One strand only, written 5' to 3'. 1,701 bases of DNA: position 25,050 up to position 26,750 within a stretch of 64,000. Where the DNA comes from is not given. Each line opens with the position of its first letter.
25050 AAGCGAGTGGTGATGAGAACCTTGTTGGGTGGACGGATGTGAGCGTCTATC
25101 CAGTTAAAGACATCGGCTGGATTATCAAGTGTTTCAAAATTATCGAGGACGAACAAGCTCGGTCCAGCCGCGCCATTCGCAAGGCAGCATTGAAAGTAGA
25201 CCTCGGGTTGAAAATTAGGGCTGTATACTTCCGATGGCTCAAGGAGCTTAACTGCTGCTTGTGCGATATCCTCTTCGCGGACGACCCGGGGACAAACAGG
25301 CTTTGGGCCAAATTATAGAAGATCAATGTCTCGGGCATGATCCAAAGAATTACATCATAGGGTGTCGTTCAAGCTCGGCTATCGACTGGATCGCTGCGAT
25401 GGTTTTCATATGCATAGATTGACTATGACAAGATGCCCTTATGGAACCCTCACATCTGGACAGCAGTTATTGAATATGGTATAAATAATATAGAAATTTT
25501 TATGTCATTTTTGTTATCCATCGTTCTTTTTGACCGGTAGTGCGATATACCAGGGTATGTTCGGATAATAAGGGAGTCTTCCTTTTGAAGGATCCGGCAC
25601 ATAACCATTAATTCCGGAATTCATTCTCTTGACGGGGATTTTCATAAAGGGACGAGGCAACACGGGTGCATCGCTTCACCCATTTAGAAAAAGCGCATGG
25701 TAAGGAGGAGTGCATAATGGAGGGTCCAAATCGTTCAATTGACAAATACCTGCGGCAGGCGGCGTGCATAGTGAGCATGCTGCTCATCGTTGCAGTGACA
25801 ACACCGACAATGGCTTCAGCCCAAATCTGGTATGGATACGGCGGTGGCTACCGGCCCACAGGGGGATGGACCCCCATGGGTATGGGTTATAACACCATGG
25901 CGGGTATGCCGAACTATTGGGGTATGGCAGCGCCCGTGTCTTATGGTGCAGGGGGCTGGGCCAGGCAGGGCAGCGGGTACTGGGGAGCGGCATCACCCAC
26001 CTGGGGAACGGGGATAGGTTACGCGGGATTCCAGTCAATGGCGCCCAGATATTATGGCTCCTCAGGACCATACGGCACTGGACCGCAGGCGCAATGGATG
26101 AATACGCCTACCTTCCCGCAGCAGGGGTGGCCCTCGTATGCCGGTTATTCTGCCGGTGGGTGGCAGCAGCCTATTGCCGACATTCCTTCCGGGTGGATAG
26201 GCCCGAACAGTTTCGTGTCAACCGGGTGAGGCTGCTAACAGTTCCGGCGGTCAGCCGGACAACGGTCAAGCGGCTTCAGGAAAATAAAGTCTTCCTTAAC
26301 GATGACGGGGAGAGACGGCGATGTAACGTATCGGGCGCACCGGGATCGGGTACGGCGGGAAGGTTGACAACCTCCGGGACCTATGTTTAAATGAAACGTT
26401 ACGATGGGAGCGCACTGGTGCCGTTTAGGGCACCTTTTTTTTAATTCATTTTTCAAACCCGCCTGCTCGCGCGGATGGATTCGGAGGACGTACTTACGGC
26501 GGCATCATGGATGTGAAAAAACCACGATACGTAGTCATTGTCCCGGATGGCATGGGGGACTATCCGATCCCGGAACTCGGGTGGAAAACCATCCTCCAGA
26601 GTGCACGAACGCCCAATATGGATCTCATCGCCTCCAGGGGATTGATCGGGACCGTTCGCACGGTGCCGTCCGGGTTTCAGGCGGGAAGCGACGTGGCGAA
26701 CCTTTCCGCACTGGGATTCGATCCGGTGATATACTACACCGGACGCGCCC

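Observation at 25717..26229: Second Gly/Trp/Tyr-rich low-complexity protein, this one with a Sec signal peptide and strong expression signals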

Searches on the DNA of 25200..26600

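Call 19: search_rna_families(source=window, start=25200, end=26600, threshold=evalue, max_evalue=1)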
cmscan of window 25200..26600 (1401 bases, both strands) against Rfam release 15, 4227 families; matches with E-value up to 1: 0.
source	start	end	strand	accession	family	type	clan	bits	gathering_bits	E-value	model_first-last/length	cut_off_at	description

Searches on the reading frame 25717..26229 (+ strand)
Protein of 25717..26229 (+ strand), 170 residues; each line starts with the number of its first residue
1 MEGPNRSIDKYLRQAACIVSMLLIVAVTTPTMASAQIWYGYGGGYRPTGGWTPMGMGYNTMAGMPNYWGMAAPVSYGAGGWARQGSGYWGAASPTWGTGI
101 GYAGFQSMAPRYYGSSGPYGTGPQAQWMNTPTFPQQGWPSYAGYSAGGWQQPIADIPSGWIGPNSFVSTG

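Call 8: search_protein_families(library=pfam, proteins=[window:25717-26229:+], max_evalue=0.01)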
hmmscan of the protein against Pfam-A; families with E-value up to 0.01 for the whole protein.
window:25717-26229:+ (170 aa): 0 families

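Call 9: search_protein_families(library=ncbifam, proteins=[window:25717-26229:+], max_evalue=0.01)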
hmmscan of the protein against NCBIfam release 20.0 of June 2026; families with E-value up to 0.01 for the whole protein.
window:25717-26229:+ (170 aa): 0 families

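Call 10: find_homologous_proteins(query=window:25717-26229:+, max_evalue=0.01)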
Query window:25717-26229:+ (170 aa): 2 proteins with E <= 0.01 among 37 candidates.
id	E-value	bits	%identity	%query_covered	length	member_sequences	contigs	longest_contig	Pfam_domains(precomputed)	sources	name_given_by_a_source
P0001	9.6e-82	291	81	100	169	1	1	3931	-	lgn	-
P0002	5.7e-70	253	74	100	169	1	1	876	-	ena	-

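Call 12: find_encoding_contigs(protein=P0001, flank=10000)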
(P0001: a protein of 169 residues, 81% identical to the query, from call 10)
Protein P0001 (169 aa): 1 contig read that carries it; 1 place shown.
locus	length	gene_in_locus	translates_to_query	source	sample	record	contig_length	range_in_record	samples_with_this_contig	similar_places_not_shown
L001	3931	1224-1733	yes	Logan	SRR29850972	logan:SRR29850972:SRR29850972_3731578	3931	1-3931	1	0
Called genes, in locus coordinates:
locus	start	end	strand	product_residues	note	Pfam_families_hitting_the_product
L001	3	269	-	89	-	?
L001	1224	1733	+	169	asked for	-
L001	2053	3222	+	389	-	PF01676:Metalloenzyme, PF10143:PhosphMutase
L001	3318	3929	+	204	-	?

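Call 13: find_encoding_contigs(protein=P0002, flank=10000)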
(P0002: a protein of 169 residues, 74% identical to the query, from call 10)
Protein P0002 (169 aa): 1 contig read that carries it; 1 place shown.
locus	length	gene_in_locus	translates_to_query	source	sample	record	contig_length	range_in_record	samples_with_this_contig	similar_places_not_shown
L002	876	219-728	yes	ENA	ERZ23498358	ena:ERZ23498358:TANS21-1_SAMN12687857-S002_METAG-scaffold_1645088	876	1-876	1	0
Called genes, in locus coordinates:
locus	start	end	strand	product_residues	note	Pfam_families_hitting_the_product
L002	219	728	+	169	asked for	-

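Call 20: find_related_loci(query=A1, collection=genome_contigs, flank=10000)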
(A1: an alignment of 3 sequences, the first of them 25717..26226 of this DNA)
Query A1 (170 aa) in genome_contigs; peptide patterns used: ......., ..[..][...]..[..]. (x = any residue, [..] = any of these).
44 stretches matched a pattern, but none encodes a relative of the query by tblastn (E <= 1e-3).

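Call 26: search_protein_representatives(alignment_id=A1)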
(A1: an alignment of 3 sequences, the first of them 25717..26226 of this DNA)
Query: 3 sequences, 169 profile positions. Proteins with E-value up to 0.001 (for the whole library): 1; up to 1e-10: 1; up to 1e-30: 1. The best 1 are listed.
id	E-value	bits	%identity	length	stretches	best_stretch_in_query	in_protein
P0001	2.9e-101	352.8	-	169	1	1-169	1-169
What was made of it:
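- Tried and rejected: A full HMM search of 1.84 billion cluster representatives, which found only the protein's own cluster (call 26).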

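Call 31: search_protein_families(library=pfam, proteins=[window:25717-26226:+, P0001, P0002], max_evalue=10)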
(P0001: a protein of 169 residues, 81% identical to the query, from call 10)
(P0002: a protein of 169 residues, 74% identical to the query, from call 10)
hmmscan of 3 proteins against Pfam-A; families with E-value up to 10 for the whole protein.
window:25717-26226:+ (170 aa): 0 families

P0001 (169 aa): 0 families

P0002 (169 aa): 0 families

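Call 32: search_solved_structures(query=A1, max_evalue=10)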
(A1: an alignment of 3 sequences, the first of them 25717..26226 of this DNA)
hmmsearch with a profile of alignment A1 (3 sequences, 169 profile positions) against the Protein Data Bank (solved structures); distinct sequences matched with E-value up to 10: 0.
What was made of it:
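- Tried and rejected: A PDB profile search at E up to 10 (call 32).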

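Call 40: predict_structure(alignment_id=A1)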
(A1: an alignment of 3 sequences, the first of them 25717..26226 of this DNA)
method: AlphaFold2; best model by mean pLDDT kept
length: 170 residues; sequences in the alignment: 3
mean_pLDDT: 37.4   pTM: 0.19
mean pLDDT of the five models: 37.4, 36.7, 31.5, 31.3, 29.8
residues with pLDDT >= 90: 0; 70-90: 17; 50-70: 11; < 50: 142
segments of 3 or more residues with pLDDT < 50: 30-170
pLDDT, mean of each block of 10 residues (from residue 1): 60 82 69 37 30 27 29 27 26 26 28 28 34 29 31 38 36
secondary structure, 60 per line:
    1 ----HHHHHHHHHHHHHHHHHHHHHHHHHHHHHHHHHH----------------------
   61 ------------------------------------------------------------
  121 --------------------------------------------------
elements in order: H5-38
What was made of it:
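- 25717..25821 (+): Signal peptide (codons 1-35), with predicted SPase I cleavage after A-S-A. AF2 models a helix at 5-38 with pLDDT 60-82 (call 40).
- Checked: AF2 models residues 5-38 as a helix (call 40).
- Disorder and low complexity. pLDDT is below 40 for residues 30-170 (call 40).
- Tried and rejected: I skipped a fold search because the AF2 model is uninformative (call 40).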

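Call 43: search_protein_families(library=ncbifam, proteins=[window:25717-26226:+, P0001, P0002], max_evalue=10)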
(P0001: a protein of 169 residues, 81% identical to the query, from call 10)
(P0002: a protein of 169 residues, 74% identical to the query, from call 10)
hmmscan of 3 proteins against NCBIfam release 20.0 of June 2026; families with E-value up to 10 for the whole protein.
window:25717-26226:+ (170 aa): 0 families

P0001 (169 aa): 1 family
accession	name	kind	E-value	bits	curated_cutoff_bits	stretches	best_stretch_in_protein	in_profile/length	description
NF011520.0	PRK14959.1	equivalog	2.6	6.4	798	1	21-134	354-444/624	DNA polymerase III subunits gamma and tau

P0002 (169 aa): 0 families
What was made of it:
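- On Sulfur globule proteins (Sgp): No Pfam or NCBIfam family matched, even at E up to 10 (calls 31, 43).
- It matches no metal-binding family (calls 31, 43). It matches no bacteriocin family (calls 31, 43).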

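Call 46: find_related_loci(query=A1, collection=metagenome_contigs, flank=10000)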
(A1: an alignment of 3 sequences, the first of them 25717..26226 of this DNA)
Query A1 (170 aa) in metagenome_contigs; peptide patterns used: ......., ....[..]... (x = any residue, [..] = any of these).
180 stretches matched a pattern, but none encodes a relative of the query by tblastn (E <= 1e-3).

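Call 59: list_cluster_members(proteins=[window:25717-26226:+, P0018, L065:500-1252:+, P0020])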
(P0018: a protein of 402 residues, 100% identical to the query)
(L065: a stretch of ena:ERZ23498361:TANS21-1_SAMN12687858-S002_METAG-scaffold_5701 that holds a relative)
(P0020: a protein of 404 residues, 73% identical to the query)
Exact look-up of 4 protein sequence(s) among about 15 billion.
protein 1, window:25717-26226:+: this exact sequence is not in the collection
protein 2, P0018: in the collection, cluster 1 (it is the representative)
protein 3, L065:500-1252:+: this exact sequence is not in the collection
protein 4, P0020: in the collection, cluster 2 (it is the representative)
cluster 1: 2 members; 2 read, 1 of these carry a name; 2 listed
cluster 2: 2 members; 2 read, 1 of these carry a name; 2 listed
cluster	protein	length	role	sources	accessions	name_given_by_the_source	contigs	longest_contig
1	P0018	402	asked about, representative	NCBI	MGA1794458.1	MAG: cofactor-independent phosphoglycerate mutase [bacterium]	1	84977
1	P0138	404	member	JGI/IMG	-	-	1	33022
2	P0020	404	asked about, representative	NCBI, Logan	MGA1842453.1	MAG: cofactor-independent phosphoglycerate mutase [bacterium]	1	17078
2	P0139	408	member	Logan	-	-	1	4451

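Call 61: find_encoding_contigs(protein=P0138, flank=10000, max_places=3)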
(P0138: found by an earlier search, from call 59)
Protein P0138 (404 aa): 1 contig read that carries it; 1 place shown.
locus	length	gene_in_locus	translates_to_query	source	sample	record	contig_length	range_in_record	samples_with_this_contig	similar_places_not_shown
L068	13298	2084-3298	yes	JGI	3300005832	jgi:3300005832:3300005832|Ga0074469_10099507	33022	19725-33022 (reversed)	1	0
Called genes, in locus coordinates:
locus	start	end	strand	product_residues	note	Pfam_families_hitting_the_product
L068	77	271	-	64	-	PF01934:HepT-like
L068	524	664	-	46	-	PF01909:NTP_transf_2, PF18765:Polbeta (weak)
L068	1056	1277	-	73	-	-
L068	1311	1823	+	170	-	-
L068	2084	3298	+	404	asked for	PF01676:Metalloenzyme, PF10143:PhosphMutase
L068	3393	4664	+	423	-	PF00696:AA_kinase, PF01842:ACT, PF22468:ACT_9, PF13840:ACT_7, PF22468:ACT_9, PF01842:ACT (weak)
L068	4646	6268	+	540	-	PF00682:HMGL-like, PF22617:HCS_D2, PF08502:LeuA_dimer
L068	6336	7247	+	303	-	PF00348:polyprenyl_synt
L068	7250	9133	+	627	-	PF13292:DXP_synthase_N, PF02779:Transket_pyr, PF02780:Transketolase_C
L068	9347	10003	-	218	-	-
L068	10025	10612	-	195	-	PF13036:LpoB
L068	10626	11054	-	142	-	PF07233:DUF1425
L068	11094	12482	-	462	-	PF07719:TPR_2 (faint)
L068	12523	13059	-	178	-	PF00881:Nitroreductase, PF14512:TM1586_NiRdase (weak)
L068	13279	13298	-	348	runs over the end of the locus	PF03692:CxxCxxCC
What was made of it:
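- Checked: The gene calls on the orthologous contigs also use this ATG (calls 12, 13, 61).
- Only four close sequences are known (calls 10, 26, 61).
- Tried and rejected: These missed the JGI ortholog later found through its neighbour apgM (call 61), so pattern scans are not exhaustive.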

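Call 69: search_protein_families(library=pfam, proteins=[L068:1311-1820:+], max_evalue=1)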
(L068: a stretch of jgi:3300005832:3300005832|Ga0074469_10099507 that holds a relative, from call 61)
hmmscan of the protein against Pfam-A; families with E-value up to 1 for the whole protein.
L068:1311-1820:+ (170 aa): 0 families
